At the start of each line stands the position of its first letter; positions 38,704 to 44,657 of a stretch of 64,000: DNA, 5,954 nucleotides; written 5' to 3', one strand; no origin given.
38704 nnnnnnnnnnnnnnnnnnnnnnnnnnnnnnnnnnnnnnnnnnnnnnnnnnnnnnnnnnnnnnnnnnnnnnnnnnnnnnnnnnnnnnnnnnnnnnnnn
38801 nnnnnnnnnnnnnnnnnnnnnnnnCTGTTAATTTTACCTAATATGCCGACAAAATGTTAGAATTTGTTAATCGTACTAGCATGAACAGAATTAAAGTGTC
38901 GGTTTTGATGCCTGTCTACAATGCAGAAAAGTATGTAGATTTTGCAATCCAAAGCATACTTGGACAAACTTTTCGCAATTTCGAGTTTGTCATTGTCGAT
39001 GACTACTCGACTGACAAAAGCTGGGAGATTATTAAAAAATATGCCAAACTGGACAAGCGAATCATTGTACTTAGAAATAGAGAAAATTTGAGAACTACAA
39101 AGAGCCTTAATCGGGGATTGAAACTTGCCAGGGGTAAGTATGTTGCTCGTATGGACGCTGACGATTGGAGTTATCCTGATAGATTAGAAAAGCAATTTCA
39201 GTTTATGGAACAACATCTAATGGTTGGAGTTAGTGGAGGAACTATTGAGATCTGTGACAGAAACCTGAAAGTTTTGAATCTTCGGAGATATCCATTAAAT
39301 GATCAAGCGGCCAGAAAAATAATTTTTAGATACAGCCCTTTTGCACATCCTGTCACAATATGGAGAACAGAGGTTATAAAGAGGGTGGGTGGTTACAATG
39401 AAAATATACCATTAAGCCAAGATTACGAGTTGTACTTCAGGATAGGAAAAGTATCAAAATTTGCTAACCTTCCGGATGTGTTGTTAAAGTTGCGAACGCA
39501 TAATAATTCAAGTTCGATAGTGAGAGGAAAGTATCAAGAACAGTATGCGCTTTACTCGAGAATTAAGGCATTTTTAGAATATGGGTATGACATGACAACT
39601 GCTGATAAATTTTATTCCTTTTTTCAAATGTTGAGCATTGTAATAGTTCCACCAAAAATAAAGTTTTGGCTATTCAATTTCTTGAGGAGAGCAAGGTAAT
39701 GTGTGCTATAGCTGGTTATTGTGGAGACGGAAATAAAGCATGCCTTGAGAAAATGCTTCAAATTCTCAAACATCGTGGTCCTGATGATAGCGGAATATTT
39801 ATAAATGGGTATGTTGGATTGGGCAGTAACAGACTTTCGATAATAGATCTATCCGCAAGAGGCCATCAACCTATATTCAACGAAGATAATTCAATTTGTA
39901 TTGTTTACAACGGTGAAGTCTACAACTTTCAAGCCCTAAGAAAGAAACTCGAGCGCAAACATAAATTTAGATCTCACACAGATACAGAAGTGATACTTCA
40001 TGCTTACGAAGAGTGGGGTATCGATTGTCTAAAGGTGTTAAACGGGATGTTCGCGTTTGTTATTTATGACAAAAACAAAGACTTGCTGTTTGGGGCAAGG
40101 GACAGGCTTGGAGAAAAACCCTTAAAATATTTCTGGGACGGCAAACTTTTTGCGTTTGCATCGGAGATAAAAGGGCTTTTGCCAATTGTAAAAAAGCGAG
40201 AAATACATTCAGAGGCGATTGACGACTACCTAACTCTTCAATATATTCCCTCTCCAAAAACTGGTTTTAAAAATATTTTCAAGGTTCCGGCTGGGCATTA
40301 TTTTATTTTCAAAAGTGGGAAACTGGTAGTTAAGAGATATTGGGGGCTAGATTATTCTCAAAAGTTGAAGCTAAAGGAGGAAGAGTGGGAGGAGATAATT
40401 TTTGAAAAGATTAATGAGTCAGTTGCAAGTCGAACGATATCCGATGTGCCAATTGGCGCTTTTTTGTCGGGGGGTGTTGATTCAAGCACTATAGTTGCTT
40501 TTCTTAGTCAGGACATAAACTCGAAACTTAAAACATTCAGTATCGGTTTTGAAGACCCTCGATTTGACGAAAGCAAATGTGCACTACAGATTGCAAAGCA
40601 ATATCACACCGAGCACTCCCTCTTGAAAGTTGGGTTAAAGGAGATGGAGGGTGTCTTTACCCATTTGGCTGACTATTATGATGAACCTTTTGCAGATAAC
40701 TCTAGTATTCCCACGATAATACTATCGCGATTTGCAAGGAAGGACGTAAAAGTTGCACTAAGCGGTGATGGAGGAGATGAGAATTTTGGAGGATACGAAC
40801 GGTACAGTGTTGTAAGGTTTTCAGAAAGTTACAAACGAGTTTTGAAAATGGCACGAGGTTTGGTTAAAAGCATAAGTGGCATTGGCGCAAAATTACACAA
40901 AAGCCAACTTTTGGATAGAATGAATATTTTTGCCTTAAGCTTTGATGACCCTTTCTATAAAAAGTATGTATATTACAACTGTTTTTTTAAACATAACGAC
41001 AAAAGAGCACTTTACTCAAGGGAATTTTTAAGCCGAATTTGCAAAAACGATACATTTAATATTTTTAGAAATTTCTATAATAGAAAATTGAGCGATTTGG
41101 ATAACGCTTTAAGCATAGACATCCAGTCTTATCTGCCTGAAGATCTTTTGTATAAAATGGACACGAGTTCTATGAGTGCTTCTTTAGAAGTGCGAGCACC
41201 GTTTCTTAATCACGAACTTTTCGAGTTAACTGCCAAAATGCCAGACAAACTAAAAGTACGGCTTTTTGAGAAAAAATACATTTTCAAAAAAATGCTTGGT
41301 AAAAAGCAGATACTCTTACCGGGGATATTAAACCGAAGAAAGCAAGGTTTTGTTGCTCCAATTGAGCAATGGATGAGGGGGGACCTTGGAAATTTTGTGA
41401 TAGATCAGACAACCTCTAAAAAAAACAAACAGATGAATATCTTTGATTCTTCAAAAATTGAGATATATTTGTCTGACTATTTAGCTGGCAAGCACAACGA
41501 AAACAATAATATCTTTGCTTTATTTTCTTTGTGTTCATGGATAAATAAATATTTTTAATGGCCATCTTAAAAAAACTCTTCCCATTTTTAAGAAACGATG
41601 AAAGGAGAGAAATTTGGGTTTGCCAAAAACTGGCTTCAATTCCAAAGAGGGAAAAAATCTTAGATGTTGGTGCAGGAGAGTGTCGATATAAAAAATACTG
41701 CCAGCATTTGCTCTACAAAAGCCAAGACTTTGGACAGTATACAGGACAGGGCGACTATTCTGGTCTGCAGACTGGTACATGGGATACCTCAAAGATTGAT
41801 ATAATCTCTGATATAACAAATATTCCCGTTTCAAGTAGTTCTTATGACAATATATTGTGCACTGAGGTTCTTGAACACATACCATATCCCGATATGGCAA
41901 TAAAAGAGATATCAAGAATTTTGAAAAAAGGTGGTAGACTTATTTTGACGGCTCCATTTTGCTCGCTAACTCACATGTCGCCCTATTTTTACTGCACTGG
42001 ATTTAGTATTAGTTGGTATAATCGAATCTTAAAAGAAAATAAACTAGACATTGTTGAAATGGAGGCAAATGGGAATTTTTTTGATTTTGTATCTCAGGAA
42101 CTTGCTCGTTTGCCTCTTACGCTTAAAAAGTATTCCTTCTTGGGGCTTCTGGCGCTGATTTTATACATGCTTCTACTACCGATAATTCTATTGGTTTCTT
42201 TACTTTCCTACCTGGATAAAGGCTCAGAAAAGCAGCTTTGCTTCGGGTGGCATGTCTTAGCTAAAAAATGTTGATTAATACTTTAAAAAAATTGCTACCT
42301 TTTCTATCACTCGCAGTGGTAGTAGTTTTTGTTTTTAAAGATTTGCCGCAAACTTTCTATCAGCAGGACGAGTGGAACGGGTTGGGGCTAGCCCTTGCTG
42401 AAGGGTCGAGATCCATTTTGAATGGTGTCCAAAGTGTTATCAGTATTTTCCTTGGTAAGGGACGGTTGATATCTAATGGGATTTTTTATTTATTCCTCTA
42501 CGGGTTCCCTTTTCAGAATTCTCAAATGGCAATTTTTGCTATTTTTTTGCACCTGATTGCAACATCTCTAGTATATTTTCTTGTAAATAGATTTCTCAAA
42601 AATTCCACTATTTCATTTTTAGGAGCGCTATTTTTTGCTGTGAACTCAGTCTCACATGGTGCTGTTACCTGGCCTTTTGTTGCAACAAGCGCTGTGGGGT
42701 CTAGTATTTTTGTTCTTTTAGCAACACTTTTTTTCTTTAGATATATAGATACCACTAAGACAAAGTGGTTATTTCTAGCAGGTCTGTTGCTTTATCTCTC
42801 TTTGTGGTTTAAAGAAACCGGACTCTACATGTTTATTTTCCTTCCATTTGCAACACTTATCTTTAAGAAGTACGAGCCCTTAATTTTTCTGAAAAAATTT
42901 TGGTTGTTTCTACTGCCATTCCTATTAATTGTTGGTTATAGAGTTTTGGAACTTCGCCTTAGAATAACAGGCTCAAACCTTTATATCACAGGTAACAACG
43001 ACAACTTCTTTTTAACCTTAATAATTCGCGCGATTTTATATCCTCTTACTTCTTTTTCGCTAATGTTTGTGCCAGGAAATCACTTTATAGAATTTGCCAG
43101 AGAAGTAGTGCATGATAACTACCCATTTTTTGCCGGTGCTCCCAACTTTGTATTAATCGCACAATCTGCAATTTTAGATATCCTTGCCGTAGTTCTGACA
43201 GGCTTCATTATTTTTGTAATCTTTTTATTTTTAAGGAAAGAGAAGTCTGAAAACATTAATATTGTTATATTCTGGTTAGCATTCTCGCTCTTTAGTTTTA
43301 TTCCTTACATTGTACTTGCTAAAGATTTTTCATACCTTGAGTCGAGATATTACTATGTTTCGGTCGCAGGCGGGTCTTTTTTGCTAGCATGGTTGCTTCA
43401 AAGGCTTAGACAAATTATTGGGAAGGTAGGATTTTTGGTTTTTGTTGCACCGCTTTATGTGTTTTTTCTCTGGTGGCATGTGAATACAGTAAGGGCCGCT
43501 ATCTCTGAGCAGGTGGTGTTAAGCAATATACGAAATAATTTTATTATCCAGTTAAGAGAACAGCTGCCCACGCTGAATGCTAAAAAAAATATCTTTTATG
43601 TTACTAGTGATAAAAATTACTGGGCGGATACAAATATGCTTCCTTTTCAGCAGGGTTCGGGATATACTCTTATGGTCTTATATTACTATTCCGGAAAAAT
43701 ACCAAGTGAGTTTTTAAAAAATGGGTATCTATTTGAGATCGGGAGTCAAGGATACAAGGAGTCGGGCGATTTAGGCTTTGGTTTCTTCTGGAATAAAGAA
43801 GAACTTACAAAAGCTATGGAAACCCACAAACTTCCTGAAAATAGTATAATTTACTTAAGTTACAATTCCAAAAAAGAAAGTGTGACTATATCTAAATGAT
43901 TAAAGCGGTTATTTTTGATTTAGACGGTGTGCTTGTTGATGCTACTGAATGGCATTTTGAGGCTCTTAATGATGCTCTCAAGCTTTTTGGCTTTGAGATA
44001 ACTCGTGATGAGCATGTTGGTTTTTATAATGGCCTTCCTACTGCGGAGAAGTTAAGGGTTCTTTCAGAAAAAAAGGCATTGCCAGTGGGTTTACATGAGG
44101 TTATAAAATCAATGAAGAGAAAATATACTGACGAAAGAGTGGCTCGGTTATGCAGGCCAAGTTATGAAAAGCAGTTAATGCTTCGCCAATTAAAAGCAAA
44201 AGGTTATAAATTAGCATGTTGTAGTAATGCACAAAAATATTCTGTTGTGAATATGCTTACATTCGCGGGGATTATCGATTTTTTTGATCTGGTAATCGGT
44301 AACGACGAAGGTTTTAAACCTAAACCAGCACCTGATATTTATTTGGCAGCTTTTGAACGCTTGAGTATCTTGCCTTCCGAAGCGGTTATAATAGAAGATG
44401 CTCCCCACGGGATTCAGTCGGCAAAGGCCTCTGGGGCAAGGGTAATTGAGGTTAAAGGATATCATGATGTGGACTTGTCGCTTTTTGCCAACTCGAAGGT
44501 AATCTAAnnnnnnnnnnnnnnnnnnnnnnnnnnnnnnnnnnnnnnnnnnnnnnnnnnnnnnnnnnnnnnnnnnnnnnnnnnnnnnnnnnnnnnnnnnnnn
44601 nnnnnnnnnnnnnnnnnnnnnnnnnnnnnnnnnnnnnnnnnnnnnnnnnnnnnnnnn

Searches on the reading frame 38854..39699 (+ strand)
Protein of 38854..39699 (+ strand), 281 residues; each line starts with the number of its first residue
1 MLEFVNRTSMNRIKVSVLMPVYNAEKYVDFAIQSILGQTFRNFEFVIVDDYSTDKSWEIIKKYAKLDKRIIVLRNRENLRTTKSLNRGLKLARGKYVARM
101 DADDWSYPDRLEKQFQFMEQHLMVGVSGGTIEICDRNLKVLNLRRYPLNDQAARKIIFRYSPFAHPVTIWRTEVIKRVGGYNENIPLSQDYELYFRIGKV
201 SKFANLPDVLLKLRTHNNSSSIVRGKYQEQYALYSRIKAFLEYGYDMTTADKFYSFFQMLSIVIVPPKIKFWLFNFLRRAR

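Call 50: search_protein_families(library=pfam, proteins=[window:38854-39699:+], max_evalue=0.001)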
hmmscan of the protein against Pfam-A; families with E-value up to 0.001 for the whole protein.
window:38854-39699:+ (281 aa): 3 families
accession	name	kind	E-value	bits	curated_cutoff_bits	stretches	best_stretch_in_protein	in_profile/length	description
PF00535.33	Glycos_transf_2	-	1.3e-37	129.8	23.3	1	16-161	1-149/168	Glycosyl transferase family 2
PF10111.15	Glyco_tranf_2_2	-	1.2e-18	68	27.3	1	16-221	1-223/276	Glycosyltransferase like family 2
PF13641.12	Glyco_tranf_2_3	-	1.4e-09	38.8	27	1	15-197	3-194/230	Glycosyltransferase like family 2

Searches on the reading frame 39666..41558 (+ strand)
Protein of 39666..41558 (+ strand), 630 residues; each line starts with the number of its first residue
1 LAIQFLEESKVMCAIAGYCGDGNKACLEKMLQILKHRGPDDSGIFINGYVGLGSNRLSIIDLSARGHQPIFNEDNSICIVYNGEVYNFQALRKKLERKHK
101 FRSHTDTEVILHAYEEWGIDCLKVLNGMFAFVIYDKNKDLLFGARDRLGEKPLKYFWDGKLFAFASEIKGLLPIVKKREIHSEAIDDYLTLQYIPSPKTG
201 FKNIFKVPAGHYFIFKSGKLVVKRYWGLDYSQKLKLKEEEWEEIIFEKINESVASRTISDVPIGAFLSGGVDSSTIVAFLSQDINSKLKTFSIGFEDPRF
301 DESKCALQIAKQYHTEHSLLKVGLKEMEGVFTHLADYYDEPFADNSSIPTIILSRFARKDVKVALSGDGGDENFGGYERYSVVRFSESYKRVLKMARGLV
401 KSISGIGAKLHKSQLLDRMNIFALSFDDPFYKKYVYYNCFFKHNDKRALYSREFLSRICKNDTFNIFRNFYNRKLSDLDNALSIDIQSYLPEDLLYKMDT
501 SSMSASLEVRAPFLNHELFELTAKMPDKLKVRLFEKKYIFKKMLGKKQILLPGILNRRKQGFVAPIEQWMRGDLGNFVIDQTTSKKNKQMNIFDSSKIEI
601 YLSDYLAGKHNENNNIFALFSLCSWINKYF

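Call 50: search_protein_families(library=pfam, proteins=[window:39666-41558:+], max_evalue=0.001)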
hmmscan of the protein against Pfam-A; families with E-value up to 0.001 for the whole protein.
window:39666-41558:+ (630 aa): 5 families
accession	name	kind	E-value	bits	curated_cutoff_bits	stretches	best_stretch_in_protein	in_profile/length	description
PF00733.27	Asn_synthase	-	1.6e-80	271.9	21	1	247-626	4-353/354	Asparagine synthase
PF13537.11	GATase_7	-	6.9e-45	152.5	25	1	55-172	2-122/123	Glutamine amidotransferase domain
PF13522.11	GATase_6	-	1.2e-40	139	27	1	39-167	1-130/130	Glutamine amidotransferase domain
PF12481.13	DUF3700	-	0.00015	21.7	27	1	74-157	74-159/228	Aluminium induced protein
PF06508.19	QueC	-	0.00096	19.1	22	0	266-327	5-66/210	Queuosine biosynthesis protein QueC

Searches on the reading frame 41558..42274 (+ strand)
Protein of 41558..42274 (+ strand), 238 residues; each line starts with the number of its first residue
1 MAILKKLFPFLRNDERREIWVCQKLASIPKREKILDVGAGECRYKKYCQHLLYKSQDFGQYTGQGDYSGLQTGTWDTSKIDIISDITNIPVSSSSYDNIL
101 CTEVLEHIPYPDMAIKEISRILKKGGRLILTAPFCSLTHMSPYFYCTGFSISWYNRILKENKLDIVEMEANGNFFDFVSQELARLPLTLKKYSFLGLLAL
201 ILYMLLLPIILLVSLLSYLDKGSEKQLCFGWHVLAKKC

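Call 50: search_protein_families(library=pfam, proteins=[window:41558-42274:+], max_evalue=0.001)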
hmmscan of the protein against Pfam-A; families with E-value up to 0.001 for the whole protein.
window:41558-42274:+ (238 aa): 6 families
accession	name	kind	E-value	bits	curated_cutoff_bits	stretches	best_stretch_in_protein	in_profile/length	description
PF08241.18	Methyltransf_11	-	5.2e-12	46.7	21.2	1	35-130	1-95/95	Methyltransferase domain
PF13489.12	Methyltransf_23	-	5.5e-10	39.7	27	1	27-134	19-120/164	Methyltransferase domain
PF13847.12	Methyltransf_31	-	2.2e-08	34.3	27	1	83-133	60-112/145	Methyltransferase domain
PF08242.18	Methyltransf_12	-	4.6e-07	30.9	30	1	75-128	51-98/98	Methyltransferase domain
PF13649.12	Methyltransf_25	-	1.4e-06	29.4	27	1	84-126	53-97/97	Methyltransferase domain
PF20922.3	Anamorsin_N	-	7.8e-05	22.9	27.1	1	76-134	32-91/163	Anamorsin, N-terminal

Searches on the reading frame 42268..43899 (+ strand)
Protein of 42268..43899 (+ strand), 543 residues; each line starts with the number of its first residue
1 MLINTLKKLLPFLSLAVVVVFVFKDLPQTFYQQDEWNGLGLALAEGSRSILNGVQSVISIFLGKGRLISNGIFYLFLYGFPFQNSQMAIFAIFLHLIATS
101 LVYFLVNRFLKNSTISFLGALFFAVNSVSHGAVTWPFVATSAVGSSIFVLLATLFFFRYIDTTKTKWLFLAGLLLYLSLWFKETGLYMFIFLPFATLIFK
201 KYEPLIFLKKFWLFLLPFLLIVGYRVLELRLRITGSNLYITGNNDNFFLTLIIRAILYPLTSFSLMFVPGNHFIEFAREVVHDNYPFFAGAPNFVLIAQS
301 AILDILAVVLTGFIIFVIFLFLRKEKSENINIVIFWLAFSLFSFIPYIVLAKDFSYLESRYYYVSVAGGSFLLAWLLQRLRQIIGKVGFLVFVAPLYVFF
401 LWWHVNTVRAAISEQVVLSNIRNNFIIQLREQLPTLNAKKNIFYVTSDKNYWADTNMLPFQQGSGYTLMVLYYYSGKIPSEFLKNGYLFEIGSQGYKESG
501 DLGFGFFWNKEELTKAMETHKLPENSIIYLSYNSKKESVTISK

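Call 50: search_protein_families(library=pfam, proteins=[window:42268-43899:+], max_evalue=0.001)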
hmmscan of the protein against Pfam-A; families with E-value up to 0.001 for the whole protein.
window:42268-43899:+ (543 aa): 1 family
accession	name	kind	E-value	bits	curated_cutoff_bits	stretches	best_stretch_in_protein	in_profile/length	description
PF13231.12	PMT_2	-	1.1e-05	26.1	26.1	1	80-222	17-154/160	Dolichyl-phosphate-mannose-protein mannosyltransferase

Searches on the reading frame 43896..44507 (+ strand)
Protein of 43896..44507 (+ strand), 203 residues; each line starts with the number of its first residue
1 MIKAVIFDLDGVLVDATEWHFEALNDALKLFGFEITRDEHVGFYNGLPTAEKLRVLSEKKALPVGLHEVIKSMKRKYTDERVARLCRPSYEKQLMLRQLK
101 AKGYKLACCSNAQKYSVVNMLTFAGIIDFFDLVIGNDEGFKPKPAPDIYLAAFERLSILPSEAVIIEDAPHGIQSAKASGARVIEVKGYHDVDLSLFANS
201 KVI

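Call 50: search_protein_families(library=pfam, proteins=[window:43896-44507:+], max_evalue=0.001)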
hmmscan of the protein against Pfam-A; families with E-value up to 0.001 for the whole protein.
window:43896-44507:+ (203 aa): 2 families
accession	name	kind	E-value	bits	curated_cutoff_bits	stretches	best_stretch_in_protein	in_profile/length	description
PF13419.12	HAD_2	-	1.3e-36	126.8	23.8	1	5-186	1-178/178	Haloacid dehalogenase-like hydrolase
PF00702.32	Hydrolase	-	1e-23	85.2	26.4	1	2-180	1-191/191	haloacid dehalogenase-like hydrolase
